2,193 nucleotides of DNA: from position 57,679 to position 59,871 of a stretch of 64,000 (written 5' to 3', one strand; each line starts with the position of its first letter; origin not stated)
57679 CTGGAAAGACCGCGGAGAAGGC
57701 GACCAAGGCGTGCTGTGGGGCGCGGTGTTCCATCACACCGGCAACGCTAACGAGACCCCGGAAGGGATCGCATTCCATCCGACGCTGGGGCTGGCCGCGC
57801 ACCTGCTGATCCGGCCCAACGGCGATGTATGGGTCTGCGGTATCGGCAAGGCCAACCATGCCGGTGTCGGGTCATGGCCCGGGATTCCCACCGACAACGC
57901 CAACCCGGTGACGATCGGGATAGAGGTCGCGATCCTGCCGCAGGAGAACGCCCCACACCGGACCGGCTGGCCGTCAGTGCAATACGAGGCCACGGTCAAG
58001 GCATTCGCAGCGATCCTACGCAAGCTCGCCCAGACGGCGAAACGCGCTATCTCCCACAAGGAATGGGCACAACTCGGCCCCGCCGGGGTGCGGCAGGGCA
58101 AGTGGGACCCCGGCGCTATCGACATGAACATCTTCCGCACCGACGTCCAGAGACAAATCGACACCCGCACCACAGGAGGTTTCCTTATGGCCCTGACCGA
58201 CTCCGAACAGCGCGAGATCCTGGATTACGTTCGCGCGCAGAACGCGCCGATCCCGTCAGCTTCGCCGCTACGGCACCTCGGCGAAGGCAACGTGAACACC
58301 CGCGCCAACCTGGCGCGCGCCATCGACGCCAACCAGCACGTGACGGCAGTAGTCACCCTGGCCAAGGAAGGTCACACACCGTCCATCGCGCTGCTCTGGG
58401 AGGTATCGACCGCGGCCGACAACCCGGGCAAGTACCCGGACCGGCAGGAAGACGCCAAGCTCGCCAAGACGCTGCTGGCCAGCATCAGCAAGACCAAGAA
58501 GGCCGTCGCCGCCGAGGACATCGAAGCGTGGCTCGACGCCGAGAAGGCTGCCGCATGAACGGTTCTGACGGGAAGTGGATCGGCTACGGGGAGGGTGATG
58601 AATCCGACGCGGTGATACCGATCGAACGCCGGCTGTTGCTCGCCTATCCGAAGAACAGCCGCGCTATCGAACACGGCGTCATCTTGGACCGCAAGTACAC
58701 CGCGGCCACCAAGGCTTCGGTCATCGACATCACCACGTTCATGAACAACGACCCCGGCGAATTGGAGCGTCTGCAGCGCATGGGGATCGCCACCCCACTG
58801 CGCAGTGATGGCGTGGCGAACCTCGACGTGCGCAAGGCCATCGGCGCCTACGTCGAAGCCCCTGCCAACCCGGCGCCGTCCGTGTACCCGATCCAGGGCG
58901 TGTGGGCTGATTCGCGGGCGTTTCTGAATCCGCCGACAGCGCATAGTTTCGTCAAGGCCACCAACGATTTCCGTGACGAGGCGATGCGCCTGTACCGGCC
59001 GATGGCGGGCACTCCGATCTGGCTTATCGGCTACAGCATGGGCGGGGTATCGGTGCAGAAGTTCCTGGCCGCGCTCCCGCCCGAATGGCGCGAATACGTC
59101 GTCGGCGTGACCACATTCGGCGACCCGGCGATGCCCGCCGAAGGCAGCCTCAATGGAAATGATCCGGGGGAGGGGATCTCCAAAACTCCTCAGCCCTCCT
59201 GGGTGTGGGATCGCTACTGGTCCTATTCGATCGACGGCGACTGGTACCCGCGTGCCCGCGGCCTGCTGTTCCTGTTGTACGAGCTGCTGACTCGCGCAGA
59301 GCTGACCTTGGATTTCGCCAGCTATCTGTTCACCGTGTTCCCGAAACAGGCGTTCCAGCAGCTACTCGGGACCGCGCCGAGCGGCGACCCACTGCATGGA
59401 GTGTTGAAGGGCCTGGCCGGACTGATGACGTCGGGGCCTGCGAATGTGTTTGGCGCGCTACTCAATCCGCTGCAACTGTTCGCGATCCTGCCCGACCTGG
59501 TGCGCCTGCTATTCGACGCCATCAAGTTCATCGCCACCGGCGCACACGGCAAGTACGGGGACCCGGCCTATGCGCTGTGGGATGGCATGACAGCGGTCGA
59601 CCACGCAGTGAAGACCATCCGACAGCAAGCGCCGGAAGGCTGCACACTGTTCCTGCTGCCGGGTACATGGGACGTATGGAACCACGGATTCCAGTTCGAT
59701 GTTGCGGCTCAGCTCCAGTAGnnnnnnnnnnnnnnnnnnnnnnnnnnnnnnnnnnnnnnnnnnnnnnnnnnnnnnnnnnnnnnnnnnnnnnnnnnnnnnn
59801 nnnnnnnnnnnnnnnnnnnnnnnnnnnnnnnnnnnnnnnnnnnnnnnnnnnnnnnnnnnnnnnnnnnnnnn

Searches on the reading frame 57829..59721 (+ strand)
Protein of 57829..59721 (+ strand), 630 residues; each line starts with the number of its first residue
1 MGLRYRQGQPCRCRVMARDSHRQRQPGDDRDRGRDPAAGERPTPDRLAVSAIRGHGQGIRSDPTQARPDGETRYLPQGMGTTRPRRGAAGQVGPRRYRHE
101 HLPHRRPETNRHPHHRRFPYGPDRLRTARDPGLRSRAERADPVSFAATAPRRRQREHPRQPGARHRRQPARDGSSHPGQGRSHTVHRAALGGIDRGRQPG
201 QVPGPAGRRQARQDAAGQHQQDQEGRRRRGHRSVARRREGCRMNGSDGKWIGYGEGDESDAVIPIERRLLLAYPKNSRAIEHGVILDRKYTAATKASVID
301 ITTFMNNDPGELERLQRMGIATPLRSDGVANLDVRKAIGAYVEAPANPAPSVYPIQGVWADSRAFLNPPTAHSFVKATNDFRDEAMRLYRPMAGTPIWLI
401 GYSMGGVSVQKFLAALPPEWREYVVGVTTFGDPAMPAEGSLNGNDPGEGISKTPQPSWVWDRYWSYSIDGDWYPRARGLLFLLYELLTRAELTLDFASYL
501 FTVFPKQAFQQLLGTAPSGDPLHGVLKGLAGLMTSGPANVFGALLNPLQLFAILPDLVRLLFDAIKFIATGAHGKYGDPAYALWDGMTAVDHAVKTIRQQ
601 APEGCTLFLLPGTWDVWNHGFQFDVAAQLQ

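Call 8: search_protein_families(library=pfam, proteins=[window:57829-59721:+], max_evalue=0.01)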
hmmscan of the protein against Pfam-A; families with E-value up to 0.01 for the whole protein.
window:57829-59721:+ (630 aa): 2 families
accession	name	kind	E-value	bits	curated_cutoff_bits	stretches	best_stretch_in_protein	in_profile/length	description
PF01083.28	Cutinase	-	0.0021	18.5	25.9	1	375-435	59-119/173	Cutinase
PF12146.15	Hydrolase_4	-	0.0063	16.3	27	0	372-425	53-106/239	Serine aminopeptidase, S33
